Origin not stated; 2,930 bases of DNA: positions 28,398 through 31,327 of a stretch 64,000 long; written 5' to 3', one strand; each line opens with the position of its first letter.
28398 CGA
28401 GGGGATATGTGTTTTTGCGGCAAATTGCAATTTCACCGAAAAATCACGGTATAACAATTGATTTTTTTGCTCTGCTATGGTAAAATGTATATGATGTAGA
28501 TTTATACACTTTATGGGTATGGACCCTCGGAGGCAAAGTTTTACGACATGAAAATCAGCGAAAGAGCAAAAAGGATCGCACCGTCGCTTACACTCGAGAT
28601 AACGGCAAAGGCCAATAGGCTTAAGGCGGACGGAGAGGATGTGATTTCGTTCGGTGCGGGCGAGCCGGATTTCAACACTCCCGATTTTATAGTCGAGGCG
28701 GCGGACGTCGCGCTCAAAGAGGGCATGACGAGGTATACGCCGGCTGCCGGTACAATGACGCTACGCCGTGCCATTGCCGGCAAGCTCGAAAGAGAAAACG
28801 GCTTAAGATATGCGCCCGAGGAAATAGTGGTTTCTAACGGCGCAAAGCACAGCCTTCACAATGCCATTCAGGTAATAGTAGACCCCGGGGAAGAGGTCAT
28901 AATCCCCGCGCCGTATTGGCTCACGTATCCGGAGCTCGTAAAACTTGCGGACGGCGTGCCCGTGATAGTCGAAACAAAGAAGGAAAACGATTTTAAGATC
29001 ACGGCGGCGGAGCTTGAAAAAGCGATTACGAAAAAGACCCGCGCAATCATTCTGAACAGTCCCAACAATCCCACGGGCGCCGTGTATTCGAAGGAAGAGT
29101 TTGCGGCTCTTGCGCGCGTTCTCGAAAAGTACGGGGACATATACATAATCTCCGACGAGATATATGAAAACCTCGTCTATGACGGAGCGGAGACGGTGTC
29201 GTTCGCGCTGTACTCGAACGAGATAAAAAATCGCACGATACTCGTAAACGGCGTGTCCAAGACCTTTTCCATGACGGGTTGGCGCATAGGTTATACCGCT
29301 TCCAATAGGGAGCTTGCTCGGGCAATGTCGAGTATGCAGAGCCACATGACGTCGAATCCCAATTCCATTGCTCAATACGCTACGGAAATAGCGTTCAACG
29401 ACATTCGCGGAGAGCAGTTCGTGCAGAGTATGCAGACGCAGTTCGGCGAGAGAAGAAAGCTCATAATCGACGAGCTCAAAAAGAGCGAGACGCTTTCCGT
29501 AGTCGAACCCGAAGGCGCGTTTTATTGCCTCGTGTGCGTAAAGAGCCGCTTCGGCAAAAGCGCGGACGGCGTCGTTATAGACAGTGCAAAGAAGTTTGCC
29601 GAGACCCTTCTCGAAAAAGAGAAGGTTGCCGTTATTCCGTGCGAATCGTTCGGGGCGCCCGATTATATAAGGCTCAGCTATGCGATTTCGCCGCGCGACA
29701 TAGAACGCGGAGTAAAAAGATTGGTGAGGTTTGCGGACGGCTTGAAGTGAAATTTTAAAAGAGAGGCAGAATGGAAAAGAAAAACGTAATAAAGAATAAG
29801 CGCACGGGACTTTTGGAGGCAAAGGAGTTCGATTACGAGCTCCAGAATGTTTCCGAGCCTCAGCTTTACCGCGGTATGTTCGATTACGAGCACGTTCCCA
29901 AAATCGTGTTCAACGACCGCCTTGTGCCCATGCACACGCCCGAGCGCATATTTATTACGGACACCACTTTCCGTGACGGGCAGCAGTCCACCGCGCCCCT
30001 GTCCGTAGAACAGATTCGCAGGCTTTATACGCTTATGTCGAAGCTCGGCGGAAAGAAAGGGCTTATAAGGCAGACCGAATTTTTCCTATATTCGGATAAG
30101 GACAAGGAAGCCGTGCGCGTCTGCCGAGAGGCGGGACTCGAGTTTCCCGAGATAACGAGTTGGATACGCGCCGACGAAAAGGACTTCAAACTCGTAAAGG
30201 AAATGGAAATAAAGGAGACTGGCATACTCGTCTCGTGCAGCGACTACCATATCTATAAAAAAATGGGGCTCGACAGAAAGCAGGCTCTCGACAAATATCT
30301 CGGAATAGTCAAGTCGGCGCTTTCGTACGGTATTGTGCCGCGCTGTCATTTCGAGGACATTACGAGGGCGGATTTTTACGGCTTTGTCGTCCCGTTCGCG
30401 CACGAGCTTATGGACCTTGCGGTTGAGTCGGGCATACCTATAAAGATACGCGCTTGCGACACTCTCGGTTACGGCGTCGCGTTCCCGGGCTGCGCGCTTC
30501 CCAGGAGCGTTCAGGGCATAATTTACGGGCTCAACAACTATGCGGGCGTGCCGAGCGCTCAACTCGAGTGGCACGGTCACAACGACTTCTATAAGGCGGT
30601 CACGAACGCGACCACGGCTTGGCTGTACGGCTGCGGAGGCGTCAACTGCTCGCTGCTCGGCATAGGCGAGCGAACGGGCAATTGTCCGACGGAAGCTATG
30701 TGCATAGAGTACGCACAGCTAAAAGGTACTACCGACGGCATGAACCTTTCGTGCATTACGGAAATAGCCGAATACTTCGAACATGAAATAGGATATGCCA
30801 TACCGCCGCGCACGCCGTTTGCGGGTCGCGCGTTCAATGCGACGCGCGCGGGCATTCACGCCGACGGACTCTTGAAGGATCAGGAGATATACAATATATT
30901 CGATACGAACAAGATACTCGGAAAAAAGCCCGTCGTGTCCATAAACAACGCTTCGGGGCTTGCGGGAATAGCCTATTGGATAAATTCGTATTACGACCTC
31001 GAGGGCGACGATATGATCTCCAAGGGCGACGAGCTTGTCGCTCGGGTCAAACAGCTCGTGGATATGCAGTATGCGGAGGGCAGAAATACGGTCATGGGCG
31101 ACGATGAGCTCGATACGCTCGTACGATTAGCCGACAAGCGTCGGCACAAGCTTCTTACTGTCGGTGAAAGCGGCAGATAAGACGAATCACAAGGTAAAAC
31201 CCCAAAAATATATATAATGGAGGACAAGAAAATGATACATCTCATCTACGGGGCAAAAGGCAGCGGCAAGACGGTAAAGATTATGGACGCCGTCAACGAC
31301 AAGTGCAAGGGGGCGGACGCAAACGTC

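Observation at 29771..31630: LeuA-family synthase without regulatory domain (Re-citrate / citramalate synthase candidate) followed by an orphan 137-aa mini P-loop protein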

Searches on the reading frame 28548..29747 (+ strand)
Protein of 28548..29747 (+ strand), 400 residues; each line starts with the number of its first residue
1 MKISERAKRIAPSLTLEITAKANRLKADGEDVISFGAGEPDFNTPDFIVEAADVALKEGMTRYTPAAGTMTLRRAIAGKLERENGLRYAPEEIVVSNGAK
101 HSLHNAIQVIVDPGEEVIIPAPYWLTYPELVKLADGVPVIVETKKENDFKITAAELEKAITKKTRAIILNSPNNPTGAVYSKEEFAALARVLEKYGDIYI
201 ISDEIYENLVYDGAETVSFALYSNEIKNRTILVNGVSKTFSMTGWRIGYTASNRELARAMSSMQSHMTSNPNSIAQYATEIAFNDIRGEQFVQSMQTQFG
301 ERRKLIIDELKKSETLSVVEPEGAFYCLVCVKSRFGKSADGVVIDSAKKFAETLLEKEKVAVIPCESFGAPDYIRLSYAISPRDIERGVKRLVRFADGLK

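Call 3: search_protein_families(library=pfam, proteins=[window:28548-29747:+], max_evalue=0.01)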
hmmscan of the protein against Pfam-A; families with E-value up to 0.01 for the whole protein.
window:28548-29747:+ (400 aa): 6 families
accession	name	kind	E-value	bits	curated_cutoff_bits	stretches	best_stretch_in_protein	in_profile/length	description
PF00155.27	Aminotran_1_2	-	8.4e-80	269.1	19.7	1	31-392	2-361/361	Aminotransferase class I and II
PF01041.23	DegT_DnrJ_EryC1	-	5.1e-08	33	19.8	1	93-169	43-118/360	DegT/DnrJ/EryC1/StrS aminotransferase family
PF00202.27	Aminotran_3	-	0.00094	18.4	30.5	1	139-348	166-358/403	Aminotransferase class-III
PF01053.26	Cys_Met_Meta_PP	-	0.0028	16.7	27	1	92-191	70-165/381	Cys/Met metabolism PLP-dependent enzyme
PF00266.25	Aminotran_5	-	0.0033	16.9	21.5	1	91-190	62-166/371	Aminotransferase class-V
PF12897.13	Asp_aminotransf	-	0.0088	15.3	27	0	173-324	183-342/421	Aspartate amino-transferase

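Call 4: search_protein_families(library=ncbifam, proteins=[window:28548-29747:+], max_evalue=0.01)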
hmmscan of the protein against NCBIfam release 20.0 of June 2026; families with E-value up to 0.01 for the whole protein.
window:28548-29747:+ (400 aa): 88 families (the best 25 are shown)
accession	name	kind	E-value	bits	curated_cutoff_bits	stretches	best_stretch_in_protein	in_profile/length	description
NF041091.1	asp_aminotase_Arch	equivalog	2.5e-125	418.3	550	1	5-395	2-374/376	aspartate aminotransferase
NF004769.0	PRK06107.1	equivalog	2.9e-121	405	617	1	2-394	5-396/402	aspartate transaminase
NF005816.0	PRK07682.1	equivalog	2.4e-93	312.9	620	1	2-397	5-384/390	aminotransferase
NF005817.0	PRK07683.1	equivalog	1.8e-89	300.2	575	1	24-395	22-380/387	aminotransferase A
NF041364.1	GntC_guanitoxin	equivalog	2.6e-87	293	415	1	34-395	2-356/356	guanitoxin biosynthesis PLP-dependent (S)-gamma-hydroxy-L-arginine cyclodehydratase GntC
NF006229.0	PRK08361.1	equivalog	1.7e-84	284.1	624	1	6-392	13-384/391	aspartate aminotransferase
NF004975.0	PRK06348.1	equivalog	1.1e-81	274.8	549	1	17-394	16-381/384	pyridoxal phosphate-dependent aminotransferase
NF005588.0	PRK07309.1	equivalog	2.8e-81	273.4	576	1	30-396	30-386/391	pyridoxal phosphate-dependent aminotransferase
NF004770.0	PRK06108.1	subfamily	8.4e-79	265.2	422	1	4-396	14-392/396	pyridoxal phosphate-dependent aminotransferase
NF005601.0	PRK07337.1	equivalog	1.6e-77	261.2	496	1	1-394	6-390/394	pyridoxal phosphate-dependent aminotransferase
NF006514.0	PRK08960.1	equivalog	4.4e-75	252.9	554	1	2-394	4-383/388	pyridoxal phosphate-dependent aminotransferase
NF005744.0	PRK07568.1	subfamily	1.4e-71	241.4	389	1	1-390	1-384/398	pyridoxal phosphate-dependent aminotransferase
NF005305.0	PRK06836.1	equivalog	2.1e-71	241.3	376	1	21-396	23-391/396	pyridoxal phosphate-dependent aminotransferase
NF005855.0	PRK07777.1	equivalog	2e-70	238.1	553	1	13-396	16-369/391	pyridoxal phosphate-dependent aminotransferase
NF004621.0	PRK05957.1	equivalog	1.3e-68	231.5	498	1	31-394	28-381/389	pyridoxal phosphate-dependent aminotransferase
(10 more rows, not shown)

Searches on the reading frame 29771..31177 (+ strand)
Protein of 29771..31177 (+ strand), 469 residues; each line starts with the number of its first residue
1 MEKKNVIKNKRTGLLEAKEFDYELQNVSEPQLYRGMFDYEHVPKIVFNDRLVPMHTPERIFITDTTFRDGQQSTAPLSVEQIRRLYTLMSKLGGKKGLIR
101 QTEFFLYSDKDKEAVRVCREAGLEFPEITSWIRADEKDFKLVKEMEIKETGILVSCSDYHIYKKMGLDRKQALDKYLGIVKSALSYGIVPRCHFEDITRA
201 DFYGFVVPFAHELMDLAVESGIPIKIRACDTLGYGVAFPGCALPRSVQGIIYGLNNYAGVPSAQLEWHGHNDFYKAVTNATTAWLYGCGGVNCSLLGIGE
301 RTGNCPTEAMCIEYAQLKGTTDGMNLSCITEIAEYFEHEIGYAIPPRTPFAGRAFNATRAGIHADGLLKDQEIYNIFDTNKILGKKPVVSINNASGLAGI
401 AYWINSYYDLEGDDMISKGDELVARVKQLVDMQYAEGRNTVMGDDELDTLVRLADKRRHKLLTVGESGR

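Call 3: search_protein_families(library=pfam, proteins=[window:29771-31177:+], max_evalue=0.01)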
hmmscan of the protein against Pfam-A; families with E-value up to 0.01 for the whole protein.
window:29771-31177:+ (469 aa): 2 families
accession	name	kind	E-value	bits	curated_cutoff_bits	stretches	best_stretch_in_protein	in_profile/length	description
PF00682.25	HMGL-like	-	1.2e-33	117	29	1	60-334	2-258/260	HMGL-like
PF22617.1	HCS_D2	-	0.00055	20.7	27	1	358-432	9-80/82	Homocitrate synthase post-HMGL domain-like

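Call 4: search_protein_families(library=ncbifam, proteins=[window:29771-31177:+], max_evalue=0.01)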
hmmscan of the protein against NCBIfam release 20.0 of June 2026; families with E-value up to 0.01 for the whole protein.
window:29771-31177:+ (469 aa): 20 families
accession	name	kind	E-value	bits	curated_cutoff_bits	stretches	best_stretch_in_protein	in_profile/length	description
TIGR02660.1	nifV_homocitr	equivalog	2.7e-38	132.2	462.9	1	60-407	2-329/365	homocitrate synthase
NF002085.0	PRK00915.1-2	subfamily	2.4e-36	125.6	517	1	54-431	8-362/504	2-isopropylmalate synthase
NF002086.0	PRK00915.1-3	equivalog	1.6e-35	122.6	532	1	56-433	3-369/516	2-isopropylmalate synthase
TIGR02090.1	LEU1_arch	subfamily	1.7e-35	122.8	484.75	1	61-431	2-349/363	isopropylmalate/citramalate/homocitrate synthases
TIGR02146.1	LysS_fung_arch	equivalog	4.4e-31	108.4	413.55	1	62-416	1-335/344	homocitrate synthase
TIGR00973.1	leuA_bact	equivalog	3.9e-30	104.8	598.7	1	59-407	1-341/494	2-isopropylmalate synthase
NF002087.0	PRK00915.1-4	equivalog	8.8e-27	93.8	729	1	57-432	4-369/516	2-isopropylmalate synthase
NF041069.1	IPMS_Sufob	equivalog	1.5e-26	93.6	600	1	61-432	2-352/371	isopropylmalate synthase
NF002084.0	PRK00915.1-1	equivalog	4.9e-25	88.1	748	1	58-404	3-341/523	2-isopropylmalate synthase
NF002088.0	PRK00915.1-5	equivalog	6.4e-21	74.4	697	1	59-402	3-338/514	2-isopropylmalate synthase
TIGR00977.1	citramal_synth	equivalog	7.4e-17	60.8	450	1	61-434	3-370/526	citramalate synthase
NF002991.1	PRK03739.1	subfamily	1.2e-15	57.3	455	1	265-431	237-414/550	2-isopropylmalate synthase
NF042433.1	CitmalDyn_Leptosp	equivalog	1.7e-15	56.6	950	1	126-400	78-338/514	(R)-citramalate synthase CimA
NF042434.1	IPMS_Lepto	equivalog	1.1e-14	54.2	500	1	264-380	203-322/374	2-isopropylmalate synthase LeuA2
NF006049.0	PRK08195.1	subfamily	9.6e-11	41.3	229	1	261-338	192-268/344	4-hyroxy-2-oxovalerate/4-hydroxy-2-oxopentanoic acid aldolase,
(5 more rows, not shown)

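Call 5: search_solved_structures(query=window:29771-31177:+, max_evalue=0.001, show_alignments=1)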
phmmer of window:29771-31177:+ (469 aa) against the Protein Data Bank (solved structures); distinct sequences matched with E-value up to 0.001: 17.
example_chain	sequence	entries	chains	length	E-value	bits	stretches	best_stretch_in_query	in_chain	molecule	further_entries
6ktq_A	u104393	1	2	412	1.6e-21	80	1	59-385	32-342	Homocitrate synthase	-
3rmj_A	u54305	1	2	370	2.1e-21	79.6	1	56-393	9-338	2-isopropylmalate synthase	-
3eeg_A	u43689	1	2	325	1.7e-20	76.6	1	57-379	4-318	2-isopropylmalate synthase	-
3ble_A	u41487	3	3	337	3.5e-17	65.7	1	58-370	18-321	Citramalate synthase from Leptospira interrogans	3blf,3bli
6e1j_A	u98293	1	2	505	6.9e-16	61.4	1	52-381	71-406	2-isopropylmalate synthase, A genome specific 1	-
3ivs_A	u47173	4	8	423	1.7e-15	60.2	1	62-433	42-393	Homocitrate synthase, mitochondrial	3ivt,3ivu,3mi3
2ztj_A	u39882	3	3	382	2e-10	43.4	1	238-390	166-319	Homocitrate synthase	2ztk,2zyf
3a9i_A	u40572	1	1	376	2e-10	43.4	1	238-390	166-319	Homocitrate synthase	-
4ov4_A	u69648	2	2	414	3.6e-09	39.3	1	56-404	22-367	2-isopropylmalate synthase | isopropylmalate synthase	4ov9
4lrs_A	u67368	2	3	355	5e-08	35.5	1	224-369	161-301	4-hydroxy-2-oxovalerate aldolase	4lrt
3ewb_X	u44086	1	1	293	2e-07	33.5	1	59-312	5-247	2-isopropylmalate synthase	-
3hpx_A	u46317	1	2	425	2e-05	26.9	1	254-371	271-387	2-isopropylmalate synthase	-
3u6w_A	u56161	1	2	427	2.1e-05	26.9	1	254-371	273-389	2-isopropylmalate synthase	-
1sr9_A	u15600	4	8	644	4.1e-05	25.9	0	254-371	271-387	2-isopropylmalate synthase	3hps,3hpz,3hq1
3fig_A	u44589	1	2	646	4.1e-05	25.9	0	254-371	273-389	2-isopropylmalate synthase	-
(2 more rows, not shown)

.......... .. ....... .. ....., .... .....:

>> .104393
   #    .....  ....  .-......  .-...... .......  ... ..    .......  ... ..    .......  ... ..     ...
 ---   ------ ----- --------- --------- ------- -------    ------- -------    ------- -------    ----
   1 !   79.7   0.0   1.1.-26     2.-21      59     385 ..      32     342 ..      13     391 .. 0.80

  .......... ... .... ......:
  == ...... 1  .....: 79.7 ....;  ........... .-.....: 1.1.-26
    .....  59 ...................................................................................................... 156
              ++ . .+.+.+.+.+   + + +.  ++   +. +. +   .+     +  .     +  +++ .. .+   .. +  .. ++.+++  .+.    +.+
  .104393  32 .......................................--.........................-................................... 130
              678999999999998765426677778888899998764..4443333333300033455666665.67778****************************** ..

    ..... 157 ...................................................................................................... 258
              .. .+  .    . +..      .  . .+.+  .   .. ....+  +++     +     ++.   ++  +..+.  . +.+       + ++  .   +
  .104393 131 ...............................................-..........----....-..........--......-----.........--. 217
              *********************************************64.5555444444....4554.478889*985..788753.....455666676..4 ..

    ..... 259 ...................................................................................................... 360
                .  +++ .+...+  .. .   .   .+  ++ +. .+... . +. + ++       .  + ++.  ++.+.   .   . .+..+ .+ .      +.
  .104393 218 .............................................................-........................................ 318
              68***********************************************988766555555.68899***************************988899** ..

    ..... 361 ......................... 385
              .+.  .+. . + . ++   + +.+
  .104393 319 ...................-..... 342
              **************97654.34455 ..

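Call 8: find_homologous_proteins(query=window:29771-31177:+, max_evalue=1e-10)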
Query window:29771-31177:+ (469 aa): 8000 proteins with E <= 1e-10 among 8000 candidates; the best 120 are listed.
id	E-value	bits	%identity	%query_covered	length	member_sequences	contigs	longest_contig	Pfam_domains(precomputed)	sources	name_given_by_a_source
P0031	0.0e+0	1083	100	100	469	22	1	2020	PF00682.26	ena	-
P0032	3.3e-288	974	89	100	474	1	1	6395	PF00682.26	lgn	-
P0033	9.0e-287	969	87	100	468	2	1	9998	PF00682.26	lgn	-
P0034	1.9e-277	939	86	99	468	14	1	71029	PF00682.26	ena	-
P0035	1.8e-257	873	79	100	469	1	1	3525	PF00682.26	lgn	-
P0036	4.8e-257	871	80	99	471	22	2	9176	PF00682.26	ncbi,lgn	-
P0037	8.6e-256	867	79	100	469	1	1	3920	PF22617.2,PF00682.26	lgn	-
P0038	2.0e-252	856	79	99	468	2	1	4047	PF00682.26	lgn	-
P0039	2.0e-251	853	77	99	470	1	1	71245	PF22617.2,PF00682.26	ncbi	-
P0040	1.1e-250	850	77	99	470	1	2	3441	PF00682.26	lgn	-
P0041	5.2e-249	845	77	99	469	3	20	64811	PF22617.2,PF00682.26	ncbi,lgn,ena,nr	ncbi:MAG: 2-isopropylmalate synthase [Clostridia bacterium]|nr:2-isopropylmalate synthase [Clostridi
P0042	5.9e-247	838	77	99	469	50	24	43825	PF00682.26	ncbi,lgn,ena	-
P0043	4.4e-246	835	75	100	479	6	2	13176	PF22617.2,PF00682.26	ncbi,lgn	-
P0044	9.7e-246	834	75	99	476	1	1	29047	PF22617.2,PF00682.26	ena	-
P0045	4.2e-245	832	77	99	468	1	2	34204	PF00682.26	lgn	-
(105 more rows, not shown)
